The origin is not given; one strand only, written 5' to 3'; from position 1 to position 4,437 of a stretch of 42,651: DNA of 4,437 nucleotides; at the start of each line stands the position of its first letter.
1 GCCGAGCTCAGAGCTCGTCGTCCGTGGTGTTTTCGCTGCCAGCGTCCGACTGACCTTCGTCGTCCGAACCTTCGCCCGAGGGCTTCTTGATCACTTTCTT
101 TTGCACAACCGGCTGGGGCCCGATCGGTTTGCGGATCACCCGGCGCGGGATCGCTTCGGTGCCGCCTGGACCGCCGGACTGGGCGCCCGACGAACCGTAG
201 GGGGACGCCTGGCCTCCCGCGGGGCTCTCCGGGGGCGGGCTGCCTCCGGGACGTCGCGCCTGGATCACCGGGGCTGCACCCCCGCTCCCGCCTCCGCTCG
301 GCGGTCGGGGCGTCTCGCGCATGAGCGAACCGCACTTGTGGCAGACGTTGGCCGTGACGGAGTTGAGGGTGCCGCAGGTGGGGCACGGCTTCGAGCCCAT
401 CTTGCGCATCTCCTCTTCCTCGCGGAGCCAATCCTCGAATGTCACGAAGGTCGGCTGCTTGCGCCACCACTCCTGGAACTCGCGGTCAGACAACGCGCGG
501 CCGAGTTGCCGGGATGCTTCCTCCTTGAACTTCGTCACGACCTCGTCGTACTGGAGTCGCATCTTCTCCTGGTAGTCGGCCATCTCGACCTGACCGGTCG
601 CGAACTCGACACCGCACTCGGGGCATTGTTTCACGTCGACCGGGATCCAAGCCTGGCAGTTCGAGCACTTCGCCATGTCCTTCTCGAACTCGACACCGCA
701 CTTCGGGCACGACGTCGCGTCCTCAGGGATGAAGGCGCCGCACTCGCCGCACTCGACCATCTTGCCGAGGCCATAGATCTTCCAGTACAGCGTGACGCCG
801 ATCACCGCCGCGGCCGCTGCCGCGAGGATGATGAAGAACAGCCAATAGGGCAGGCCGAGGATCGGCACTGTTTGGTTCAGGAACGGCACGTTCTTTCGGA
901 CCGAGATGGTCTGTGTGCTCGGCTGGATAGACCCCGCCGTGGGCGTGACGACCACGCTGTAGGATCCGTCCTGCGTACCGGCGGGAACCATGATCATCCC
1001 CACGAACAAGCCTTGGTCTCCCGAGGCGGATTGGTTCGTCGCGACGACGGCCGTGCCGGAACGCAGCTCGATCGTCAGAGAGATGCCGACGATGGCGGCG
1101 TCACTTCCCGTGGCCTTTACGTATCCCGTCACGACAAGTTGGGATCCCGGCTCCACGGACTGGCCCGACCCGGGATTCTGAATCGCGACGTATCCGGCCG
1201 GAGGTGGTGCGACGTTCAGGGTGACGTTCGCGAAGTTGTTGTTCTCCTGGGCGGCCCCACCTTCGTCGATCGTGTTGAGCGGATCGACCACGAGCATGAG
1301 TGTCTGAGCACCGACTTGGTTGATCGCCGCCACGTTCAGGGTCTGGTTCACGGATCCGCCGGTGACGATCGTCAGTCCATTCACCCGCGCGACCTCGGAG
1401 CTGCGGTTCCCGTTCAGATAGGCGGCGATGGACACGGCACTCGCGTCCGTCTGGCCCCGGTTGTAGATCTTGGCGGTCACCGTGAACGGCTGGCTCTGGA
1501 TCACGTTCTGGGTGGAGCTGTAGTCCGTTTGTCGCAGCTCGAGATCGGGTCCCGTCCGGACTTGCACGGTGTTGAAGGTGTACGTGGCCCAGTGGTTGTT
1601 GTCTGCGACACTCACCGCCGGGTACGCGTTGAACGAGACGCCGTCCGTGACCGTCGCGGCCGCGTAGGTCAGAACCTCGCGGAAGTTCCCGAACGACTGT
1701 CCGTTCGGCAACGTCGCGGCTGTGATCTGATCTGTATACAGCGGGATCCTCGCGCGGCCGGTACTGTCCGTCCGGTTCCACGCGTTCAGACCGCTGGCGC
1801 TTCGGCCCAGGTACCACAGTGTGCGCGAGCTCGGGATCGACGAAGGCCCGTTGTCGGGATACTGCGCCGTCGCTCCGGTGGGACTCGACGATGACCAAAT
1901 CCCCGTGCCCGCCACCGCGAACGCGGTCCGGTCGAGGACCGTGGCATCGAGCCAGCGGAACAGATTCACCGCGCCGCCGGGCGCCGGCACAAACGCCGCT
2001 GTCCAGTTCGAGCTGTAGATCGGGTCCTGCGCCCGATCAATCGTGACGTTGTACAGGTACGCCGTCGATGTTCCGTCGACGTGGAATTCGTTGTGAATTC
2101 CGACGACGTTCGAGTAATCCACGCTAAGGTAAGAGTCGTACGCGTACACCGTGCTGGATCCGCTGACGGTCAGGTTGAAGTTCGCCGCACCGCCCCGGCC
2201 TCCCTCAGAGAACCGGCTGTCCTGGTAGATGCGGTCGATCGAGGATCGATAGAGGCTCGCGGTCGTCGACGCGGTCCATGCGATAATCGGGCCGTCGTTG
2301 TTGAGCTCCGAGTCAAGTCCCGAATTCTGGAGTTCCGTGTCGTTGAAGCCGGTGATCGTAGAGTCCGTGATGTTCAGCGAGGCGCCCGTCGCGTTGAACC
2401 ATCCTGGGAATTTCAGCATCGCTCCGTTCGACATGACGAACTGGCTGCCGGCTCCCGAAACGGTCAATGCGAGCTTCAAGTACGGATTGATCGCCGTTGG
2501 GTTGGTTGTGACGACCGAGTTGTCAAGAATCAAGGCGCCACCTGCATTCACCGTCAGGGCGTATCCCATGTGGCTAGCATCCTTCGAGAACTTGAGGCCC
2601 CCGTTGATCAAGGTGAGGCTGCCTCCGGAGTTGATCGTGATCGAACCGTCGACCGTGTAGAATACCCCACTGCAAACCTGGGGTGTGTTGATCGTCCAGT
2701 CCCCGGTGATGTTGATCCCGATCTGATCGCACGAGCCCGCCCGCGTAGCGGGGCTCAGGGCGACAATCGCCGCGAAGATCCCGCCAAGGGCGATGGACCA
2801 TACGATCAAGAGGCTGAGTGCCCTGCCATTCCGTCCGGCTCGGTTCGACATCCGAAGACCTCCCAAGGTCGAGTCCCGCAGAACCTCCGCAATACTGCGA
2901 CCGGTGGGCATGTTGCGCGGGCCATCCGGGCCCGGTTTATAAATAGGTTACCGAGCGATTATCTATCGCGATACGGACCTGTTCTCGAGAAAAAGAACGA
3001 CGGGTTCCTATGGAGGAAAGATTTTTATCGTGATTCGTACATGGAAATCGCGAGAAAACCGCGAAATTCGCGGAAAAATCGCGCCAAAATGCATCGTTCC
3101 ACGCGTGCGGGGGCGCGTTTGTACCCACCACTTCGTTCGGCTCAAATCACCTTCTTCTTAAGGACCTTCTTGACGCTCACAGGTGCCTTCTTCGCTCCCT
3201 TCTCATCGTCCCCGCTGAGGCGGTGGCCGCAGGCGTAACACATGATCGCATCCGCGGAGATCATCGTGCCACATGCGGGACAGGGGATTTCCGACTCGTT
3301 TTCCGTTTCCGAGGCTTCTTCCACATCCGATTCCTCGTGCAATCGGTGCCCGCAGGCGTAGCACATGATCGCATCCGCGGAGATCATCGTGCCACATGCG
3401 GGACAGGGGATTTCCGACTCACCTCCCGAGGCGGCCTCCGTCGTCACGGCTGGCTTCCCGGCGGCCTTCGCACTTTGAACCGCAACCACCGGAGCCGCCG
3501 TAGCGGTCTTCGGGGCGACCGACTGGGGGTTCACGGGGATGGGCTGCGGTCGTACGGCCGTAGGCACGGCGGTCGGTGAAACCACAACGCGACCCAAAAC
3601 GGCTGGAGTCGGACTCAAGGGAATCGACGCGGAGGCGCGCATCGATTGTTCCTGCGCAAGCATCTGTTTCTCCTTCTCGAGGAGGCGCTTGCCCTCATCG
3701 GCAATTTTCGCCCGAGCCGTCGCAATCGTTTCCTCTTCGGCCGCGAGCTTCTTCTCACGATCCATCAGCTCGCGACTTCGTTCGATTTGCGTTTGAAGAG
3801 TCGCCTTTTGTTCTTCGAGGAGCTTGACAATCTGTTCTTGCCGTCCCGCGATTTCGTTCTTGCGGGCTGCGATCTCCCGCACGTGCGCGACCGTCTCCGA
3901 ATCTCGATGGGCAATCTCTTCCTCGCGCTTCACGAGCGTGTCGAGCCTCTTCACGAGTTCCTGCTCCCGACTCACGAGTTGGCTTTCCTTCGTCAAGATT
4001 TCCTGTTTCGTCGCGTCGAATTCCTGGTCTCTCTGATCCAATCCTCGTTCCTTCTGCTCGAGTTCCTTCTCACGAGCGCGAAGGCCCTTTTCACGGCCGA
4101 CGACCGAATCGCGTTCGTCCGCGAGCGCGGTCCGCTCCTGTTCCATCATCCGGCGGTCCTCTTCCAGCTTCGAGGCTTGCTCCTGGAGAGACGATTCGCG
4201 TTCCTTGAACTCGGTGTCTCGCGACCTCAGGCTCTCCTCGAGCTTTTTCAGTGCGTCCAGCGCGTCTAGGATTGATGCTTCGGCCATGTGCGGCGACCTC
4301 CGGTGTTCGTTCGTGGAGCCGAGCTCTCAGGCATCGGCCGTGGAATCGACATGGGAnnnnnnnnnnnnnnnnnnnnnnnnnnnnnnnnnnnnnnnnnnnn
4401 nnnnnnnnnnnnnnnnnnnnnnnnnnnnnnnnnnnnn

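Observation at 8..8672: Zinc-ribbon / KaiC-like / DnaA-DUF835 five-gene neighbourhood: candidate uncharacterised two-ATPase membrane-associated system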

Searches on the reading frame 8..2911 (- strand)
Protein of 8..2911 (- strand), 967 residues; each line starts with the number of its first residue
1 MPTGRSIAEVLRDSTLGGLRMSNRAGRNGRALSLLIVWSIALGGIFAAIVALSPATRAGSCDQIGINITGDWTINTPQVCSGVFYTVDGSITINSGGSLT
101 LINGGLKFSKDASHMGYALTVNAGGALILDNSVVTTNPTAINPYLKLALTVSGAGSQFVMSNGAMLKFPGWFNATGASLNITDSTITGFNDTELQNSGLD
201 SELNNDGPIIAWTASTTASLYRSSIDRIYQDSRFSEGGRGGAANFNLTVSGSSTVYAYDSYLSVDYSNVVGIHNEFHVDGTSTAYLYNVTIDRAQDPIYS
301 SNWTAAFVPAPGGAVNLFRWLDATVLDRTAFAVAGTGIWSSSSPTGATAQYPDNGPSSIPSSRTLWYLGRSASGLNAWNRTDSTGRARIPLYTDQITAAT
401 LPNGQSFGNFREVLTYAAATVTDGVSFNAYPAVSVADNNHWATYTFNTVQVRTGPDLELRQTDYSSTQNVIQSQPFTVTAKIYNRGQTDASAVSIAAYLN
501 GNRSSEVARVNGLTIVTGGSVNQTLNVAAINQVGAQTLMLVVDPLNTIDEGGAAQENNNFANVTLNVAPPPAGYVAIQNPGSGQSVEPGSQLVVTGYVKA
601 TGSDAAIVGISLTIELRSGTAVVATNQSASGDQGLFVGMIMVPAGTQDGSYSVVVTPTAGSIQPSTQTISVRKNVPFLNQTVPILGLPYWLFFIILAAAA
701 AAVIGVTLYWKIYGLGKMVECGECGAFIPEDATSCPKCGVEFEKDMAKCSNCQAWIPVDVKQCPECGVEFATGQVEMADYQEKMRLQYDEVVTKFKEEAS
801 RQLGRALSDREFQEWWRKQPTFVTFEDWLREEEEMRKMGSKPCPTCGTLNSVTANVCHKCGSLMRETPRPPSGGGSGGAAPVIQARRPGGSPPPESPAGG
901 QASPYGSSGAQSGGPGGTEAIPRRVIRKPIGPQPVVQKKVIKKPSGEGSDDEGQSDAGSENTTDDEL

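Call 3: search_protein_families(library=pfam, proteins=[window:8-2911:-], max_evalue=0.01)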
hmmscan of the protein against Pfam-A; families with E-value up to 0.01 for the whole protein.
window:8-2911:- (967 aa): 8 families
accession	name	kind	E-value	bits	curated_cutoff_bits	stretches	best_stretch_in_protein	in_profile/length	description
PF07705.17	CARDB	-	1.4e-10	41.7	22.7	1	455-560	2-98/101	CARDB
PF12773.13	DZR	-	2.2e-10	41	27.3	2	721-767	1-45/45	Double zinc ribbon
PF13248.11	Zn_ribbon_3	-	2.9e-10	39.7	27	2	718-741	2-25/26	zinc-ribbon domain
PF13240.11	Zn_Ribbon_1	-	7.7e-08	32.3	25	1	843-862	2-21/23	zinc-ribbon domain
PF10571.15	UPF0547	-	3.2e-06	27.6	29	1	720-744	2-26/26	Uncharacterised protein family UPF0547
PF17032.10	Zn_ribbon_15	-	1.9e-05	25.8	28.9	0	715-767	34-73/73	zinc-ribbon family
PF18912.6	DZR_2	-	0.00044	20.5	27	0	734-774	9-50/56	Double zinc ribbon domain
PF23580.1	Znf_XAF1_N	-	0.0049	16.7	27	0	744-757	3-16/30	XIAP-associated factor 1-like, N-terminal zinc finger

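Call 4: search_protein_families(library=ncbifam, proteins=[window:8-2911:-], max_evalue=0.01)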
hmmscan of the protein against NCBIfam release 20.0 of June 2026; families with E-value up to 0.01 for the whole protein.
window:8-2911:- (967 aa): 3 families
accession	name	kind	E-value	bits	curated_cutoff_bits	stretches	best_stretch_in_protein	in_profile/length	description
NF003161.0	PRK04136.1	equivalog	2.7e-07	30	54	1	834-862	8-36/49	50S ribosomal protein L40e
NF011149.0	PRK14559.1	equivalog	1.2e-05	24.3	374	1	718-777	1-58/642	serine/threonine phosphatase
NF049953.1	ribbon_DG_selen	exception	0.0018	18.2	130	0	743-785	2-44/172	zinc ribbon-containing (seleno)protein DG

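Call 75: search_protein_families(library=padloc, proteins=[window:8-2911:-], max_evalue=0.01)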
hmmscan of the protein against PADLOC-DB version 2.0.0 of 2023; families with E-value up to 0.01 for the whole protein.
window:8-2911:- (967 aa): 0 families

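Call 76: search_protein_families(library=phrogs, proteins=[window:8-2911:-], max_evalue=0.001)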
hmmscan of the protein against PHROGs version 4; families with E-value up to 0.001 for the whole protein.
window:8-2911:- (967 aa): 2 families
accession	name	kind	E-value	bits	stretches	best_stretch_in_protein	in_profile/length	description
phrog_8436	-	unknown function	4.2e-06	27.8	0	831-866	54-89/110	-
phrog_6586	-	unknown function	0.0002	22.2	0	719-745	4-30/129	-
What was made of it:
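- There are no defence-system or phage family matches (calls 75, 76).
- Tried and rejected: PADLOC and PHROGs gave nothing meaningful (calls 75, 76).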

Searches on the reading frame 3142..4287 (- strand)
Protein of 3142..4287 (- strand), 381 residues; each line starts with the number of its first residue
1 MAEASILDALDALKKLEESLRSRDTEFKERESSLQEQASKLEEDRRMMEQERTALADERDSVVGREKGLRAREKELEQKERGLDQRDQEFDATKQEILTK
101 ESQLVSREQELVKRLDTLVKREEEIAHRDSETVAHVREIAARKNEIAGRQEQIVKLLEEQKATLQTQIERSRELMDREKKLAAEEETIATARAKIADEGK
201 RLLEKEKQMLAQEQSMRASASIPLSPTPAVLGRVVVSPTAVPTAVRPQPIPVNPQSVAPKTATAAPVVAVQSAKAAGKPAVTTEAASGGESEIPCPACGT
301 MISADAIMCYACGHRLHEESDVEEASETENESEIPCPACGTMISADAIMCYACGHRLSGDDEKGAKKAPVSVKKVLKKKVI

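Call 3: search_protein_families(library=pfam, proteins=[window:3142-4287:-], max_evalue=0.01)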
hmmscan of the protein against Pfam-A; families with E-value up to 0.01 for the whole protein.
window:3142-4287:- (381 aa): 12 families
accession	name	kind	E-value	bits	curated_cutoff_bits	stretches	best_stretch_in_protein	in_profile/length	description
PF13248.11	Zn_ribbon_3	-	2.7e-17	62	27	2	291-316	1-26/26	zinc-ribbon domain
PF12773.13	DZR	-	1.2e-09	38.7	27.3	1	295-354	1-45/45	Double zinc ribbon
PF13240.11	Zn_Ribbon_1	-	7.6e-08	32.4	25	2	295-316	2-23/23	zinc-ribbon domain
PF03604.18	Zn_ribbon_RPAB4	-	0.00026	21.1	24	0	298-316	9-27/32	DNA directed RNA polymerase, 7 kDa subunit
PF12072.13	RNase_Y_N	-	0.00065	19.6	32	0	88-165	71-141/201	RNase Y N-terminal region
PF18912.6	DZR_2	-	0.00097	19.4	27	0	295-317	10-32/56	Double zinc ribbon domain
PF10571.15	UPF0547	-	0.0024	18.4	29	0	336-356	3-23/26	Uncharacterised protein family UPF0547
PF17120.11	zf-RING_16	-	0.0024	17.9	27.4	0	294-329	6-41/57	RING/Ubox like zinc-binding domain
PF21007.2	FBF1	-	0.003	16.6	45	1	16-160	319-462/524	Fas-binding factor 1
PF10005.14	Zn_ribbon_DZR_6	-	0.0039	18.3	23.4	0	336-358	4-26/93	zinc-ribbon domain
PF14446.12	Prok-RING_1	-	0.0044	17.4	29.1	0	293-318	5-32/54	Prokaryotic RING finger family 1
PF24463.1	DUF7577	-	0.0054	16.8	28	0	293-316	3-26/27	Domain of unknown function (DUF7577)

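Call 4: search_protein_families(library=ncbifam, proteins=[window:3142-4287:-], max_evalue=0.01)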
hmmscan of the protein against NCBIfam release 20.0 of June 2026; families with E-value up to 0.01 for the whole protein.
window:3142-4287:- (381 aa): 7 families
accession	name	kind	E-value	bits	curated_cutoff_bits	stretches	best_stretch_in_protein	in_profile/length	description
NF033930.1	pneumo_PspA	exception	0.00048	19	850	1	10-280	128-399/659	pneumococcal surface protein A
NF047368.1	collar_FlbB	equivalog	0.0011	18.8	110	0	61-112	61-112/193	periplasmic-type flagellar collar protein FlbB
TIGR02168.1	SMC_prok_B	equivalog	0.0012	16.7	567.35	1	4-216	672-884/1181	chromosome segregation protein SMC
NF041910.1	HVO_0416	equivalog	0.0013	18.5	80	0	332-355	33-56/58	HVO_0416 family zinc finger protein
NF047912.1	ECs_2282_CxxC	subfamily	0.0037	17.2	37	0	308-348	4-42/60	ECs_2282 family putative zinc-binding protein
NF053815.1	teico_TcaA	equivalog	0.008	15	550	0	295-330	4-39/463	membrane-associated protein TcaA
TIGR02169.1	SMC_prok_A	equivalog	0.0084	13.8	729.4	0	14-215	305-506/1165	chromosome segregation protein SMC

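Call 75: search_protein_families(library=padloc, proteins=[window:3142-4287:-], max_evalue=0.01)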
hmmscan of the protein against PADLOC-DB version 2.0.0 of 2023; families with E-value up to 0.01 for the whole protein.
window:3142-4287:- (381 aa): 1 family
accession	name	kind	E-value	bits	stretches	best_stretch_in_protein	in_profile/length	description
PDLC00553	JetC2|JetC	-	0.0032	13.4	1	9-220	303-524/1361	DUF3584 domain; MukB-like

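Call 76: search_protein_families(library=phrogs, proteins=[window:3142-4287:-], max_evalue=0.001)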
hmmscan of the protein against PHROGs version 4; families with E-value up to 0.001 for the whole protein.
window:3142-4287:- (381 aa): 6 families
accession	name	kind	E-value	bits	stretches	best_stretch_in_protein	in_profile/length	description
phrog_4852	-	unknown function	3.3e-08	34.4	1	326-378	6-62/194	-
phrog_8436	-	unknown function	1.9e-07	32.1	0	320-363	50-93/110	-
phrog_23817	-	unknown function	2.5e-05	25.3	0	332-365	4-37/110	-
phrog_9700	-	unknown function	3.4e-05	24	0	292-327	6-41/483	-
phrog_6586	-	unknown function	0.00012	22.9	0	293-325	4-36/129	-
phrog_36481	-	unknown function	0.00029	21.8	0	289-316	11-38/60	-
